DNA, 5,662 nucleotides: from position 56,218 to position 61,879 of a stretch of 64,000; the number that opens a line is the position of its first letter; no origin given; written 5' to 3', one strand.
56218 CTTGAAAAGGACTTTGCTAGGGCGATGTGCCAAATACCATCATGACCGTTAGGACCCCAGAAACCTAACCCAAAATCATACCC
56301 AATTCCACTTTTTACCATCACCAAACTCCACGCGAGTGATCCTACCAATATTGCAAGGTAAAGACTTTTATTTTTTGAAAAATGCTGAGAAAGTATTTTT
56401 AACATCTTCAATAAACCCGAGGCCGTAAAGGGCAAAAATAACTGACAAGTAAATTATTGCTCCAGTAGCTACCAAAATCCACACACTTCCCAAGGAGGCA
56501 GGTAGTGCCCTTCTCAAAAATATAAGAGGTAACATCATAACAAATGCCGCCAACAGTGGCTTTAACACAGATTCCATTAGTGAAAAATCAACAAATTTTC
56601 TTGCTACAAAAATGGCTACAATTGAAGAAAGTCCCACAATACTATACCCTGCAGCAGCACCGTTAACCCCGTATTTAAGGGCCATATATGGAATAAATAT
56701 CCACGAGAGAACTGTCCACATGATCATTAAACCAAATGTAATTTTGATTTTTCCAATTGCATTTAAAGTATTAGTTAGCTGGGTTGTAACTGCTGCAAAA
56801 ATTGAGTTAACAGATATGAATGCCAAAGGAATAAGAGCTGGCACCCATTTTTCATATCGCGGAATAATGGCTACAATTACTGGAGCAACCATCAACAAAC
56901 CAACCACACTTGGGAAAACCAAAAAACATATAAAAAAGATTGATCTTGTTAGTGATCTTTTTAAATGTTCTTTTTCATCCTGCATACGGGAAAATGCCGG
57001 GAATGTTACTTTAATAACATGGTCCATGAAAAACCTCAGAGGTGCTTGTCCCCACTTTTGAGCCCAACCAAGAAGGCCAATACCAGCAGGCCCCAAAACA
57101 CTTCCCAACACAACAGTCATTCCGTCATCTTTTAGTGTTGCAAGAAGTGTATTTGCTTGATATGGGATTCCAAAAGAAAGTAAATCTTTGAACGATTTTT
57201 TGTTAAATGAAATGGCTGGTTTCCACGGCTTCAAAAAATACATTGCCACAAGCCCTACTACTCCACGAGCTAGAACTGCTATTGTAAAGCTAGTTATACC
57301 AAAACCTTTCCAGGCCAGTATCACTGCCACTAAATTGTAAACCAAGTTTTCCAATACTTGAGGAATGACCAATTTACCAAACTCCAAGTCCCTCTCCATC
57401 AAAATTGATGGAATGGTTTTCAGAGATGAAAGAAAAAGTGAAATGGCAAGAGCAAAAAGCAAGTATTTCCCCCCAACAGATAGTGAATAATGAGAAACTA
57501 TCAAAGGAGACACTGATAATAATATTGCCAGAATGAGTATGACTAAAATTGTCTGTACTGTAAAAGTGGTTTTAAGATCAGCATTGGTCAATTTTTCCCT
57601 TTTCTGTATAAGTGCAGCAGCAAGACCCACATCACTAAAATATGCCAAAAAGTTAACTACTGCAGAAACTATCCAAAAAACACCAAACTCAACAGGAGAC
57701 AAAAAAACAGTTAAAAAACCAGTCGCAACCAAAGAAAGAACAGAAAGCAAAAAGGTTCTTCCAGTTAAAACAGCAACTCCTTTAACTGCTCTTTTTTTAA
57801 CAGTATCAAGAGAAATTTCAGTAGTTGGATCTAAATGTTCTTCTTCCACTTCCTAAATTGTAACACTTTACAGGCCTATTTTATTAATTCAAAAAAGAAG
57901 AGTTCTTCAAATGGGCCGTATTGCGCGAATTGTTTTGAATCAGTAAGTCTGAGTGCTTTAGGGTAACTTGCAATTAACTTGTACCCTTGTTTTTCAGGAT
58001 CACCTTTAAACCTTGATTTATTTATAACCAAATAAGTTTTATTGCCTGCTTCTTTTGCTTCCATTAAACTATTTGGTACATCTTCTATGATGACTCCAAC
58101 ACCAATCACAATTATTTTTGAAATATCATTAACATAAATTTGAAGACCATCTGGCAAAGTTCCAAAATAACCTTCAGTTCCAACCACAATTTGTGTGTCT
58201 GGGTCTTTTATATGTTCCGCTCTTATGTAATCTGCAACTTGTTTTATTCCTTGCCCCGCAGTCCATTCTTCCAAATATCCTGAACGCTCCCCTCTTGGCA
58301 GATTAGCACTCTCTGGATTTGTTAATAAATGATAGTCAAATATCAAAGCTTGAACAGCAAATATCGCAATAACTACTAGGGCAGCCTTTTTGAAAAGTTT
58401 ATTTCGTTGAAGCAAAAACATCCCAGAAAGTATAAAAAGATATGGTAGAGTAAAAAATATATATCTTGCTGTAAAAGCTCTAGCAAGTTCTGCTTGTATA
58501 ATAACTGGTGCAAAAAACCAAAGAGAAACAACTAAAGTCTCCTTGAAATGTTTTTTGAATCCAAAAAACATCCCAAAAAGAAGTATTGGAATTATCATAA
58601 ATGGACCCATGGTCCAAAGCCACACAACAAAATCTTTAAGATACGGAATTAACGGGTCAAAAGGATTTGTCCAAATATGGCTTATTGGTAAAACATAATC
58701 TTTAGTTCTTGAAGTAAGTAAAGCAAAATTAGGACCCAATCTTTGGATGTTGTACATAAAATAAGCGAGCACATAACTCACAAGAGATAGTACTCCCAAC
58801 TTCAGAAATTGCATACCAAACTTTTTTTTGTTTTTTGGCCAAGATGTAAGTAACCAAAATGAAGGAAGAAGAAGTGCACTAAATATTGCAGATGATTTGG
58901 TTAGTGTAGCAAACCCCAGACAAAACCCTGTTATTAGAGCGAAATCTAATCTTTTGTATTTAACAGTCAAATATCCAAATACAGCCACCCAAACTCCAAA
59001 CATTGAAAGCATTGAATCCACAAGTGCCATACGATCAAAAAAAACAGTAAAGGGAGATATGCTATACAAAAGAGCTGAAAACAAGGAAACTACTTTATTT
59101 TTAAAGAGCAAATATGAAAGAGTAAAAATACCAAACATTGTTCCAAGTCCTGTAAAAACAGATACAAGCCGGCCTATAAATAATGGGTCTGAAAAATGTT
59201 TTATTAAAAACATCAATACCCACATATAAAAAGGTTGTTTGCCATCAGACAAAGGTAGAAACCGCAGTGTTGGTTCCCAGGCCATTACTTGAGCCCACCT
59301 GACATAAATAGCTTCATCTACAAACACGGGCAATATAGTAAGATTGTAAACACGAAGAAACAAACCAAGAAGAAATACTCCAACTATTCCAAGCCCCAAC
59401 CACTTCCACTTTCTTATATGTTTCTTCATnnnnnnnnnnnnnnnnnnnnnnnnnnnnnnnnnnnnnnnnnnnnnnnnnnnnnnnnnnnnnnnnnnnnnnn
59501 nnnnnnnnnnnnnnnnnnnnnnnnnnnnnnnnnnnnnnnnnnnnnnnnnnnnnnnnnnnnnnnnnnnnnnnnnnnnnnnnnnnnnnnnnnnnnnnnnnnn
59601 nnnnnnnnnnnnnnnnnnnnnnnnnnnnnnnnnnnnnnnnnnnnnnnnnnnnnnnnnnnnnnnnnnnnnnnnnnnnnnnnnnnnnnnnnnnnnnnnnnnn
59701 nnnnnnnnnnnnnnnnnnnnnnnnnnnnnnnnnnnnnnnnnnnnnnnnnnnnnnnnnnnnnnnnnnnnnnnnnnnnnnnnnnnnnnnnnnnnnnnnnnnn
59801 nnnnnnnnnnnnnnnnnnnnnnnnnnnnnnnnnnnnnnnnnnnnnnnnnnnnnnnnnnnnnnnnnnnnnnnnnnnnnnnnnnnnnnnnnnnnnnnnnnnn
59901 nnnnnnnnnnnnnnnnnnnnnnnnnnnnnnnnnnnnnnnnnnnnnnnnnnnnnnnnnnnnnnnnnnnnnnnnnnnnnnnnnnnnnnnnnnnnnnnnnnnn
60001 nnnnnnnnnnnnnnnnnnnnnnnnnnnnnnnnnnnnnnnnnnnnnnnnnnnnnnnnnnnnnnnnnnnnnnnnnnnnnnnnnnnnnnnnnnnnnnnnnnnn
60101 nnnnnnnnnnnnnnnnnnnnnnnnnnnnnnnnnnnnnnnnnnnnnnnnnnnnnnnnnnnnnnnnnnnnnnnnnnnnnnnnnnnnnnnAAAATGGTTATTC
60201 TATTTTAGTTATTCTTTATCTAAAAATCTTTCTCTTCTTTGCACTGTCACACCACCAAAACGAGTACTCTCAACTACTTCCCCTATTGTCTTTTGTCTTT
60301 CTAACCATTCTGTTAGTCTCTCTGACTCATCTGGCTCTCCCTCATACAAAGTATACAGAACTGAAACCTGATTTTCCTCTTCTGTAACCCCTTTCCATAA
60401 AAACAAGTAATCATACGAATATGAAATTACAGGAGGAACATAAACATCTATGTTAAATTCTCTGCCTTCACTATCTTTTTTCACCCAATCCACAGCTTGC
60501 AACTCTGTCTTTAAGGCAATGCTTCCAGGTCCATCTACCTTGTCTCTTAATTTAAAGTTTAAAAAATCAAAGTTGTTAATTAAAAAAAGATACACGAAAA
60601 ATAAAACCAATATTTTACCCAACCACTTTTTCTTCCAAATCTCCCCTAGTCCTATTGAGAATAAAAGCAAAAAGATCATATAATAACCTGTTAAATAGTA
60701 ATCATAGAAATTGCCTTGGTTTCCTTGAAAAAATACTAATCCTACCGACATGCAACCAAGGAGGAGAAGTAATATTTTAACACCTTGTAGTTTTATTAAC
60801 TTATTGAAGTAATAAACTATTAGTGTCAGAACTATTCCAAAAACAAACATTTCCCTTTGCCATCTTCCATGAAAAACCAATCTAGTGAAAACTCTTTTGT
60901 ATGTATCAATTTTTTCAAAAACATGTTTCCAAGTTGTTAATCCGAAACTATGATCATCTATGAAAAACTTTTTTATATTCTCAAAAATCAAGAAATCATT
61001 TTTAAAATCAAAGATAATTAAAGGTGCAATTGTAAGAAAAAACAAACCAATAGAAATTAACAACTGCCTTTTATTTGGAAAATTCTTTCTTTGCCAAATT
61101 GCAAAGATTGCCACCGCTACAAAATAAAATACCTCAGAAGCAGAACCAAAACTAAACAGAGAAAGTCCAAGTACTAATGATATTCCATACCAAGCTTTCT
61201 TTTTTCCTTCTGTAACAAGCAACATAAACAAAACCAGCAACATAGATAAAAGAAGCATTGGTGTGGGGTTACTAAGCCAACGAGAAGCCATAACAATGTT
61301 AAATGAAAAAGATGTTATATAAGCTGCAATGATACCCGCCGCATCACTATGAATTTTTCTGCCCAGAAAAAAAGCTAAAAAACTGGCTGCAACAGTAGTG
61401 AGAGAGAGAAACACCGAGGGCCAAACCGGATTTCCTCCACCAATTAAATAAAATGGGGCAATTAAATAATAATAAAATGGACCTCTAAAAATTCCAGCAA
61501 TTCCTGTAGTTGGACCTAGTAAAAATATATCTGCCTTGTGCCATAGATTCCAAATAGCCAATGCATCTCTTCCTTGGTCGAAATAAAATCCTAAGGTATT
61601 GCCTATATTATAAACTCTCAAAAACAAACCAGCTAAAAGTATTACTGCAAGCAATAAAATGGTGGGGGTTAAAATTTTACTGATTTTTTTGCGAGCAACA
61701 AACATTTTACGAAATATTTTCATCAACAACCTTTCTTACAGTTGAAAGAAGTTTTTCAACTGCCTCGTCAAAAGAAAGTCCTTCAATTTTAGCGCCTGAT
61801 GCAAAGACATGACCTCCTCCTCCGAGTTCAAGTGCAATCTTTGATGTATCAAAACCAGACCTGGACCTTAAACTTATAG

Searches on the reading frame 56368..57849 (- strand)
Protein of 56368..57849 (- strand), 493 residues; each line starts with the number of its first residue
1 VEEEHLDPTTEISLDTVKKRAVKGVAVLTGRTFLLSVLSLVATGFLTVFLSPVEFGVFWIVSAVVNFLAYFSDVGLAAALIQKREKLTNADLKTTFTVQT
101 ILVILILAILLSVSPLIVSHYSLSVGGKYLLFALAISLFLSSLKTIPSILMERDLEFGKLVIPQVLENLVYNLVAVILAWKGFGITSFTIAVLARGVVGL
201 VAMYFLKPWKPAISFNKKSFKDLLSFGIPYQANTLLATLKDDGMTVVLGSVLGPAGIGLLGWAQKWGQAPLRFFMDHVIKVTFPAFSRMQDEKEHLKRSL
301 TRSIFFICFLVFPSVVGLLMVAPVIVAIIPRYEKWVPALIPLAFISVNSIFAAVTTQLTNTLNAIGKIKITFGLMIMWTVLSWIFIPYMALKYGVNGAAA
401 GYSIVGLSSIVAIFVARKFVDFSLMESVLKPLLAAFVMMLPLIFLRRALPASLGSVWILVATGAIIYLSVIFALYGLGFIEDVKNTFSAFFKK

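Call 72: search_protein_families(library=pfam, proteins=[window:56368-57849:-], max_evalue=0.001)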
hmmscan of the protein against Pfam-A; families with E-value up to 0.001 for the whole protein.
window:56368-57849:- (493 aa): 2 families
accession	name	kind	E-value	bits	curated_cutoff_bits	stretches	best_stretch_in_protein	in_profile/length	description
PF13440.11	Polysacc_synt_3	-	7.8e-57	193.2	23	1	47-329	3-283/293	Polysaccharide biosynthesis protein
PF01943.22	Polysacc_synt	-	2.3e-22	80.2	28.2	1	22-290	2-274/274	Polysaccharide biosynthesis protein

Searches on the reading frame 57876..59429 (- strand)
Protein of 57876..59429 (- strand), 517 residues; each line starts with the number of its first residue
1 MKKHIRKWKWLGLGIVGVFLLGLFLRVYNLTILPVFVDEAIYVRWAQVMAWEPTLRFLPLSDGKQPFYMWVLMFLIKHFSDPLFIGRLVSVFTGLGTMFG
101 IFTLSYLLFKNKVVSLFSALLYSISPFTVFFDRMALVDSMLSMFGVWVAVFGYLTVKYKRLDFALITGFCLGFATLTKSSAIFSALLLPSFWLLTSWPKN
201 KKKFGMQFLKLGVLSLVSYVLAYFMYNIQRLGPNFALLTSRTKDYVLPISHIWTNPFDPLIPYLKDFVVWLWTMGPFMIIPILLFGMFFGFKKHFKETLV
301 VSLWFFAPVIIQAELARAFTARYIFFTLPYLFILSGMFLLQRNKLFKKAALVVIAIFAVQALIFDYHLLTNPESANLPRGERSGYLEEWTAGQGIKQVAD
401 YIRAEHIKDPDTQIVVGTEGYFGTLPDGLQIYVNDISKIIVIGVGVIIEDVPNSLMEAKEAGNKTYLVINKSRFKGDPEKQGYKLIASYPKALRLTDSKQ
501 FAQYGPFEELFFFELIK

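Call 72: search_protein_families(library=pfam, proteins=[window:57876-59429:-], max_evalue=0.001)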
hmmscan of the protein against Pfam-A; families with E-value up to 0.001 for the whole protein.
window:57876-59429:- (517 aa): 2 families
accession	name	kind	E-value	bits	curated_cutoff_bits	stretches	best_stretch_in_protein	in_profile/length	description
PF13231.12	PMT_2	-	1.6e-10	41.8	26.1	1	66-220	4-157/160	Dolichyl-phosphate-mannose-protein mannosyltransferase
PF02366.24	PMT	-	9e-05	22.6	22.7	1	80-224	79-231/245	Dolichyl-phosphate-mannose-protein mannosyltransferase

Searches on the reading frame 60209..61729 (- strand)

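Call 72: search_protein_families(library=pfam, proteins=[window:60209-61729:-], max_evalue=0.001)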
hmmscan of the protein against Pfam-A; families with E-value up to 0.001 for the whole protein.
window:60209-61729:- (506 aa): 1 family
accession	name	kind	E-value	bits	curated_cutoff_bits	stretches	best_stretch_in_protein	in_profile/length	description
PF13231.12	PMT_2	-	1.4e-09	38.8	26.1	1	83-239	3-159/160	Dolichyl-phosphate-mannose-protein mannosyltransferase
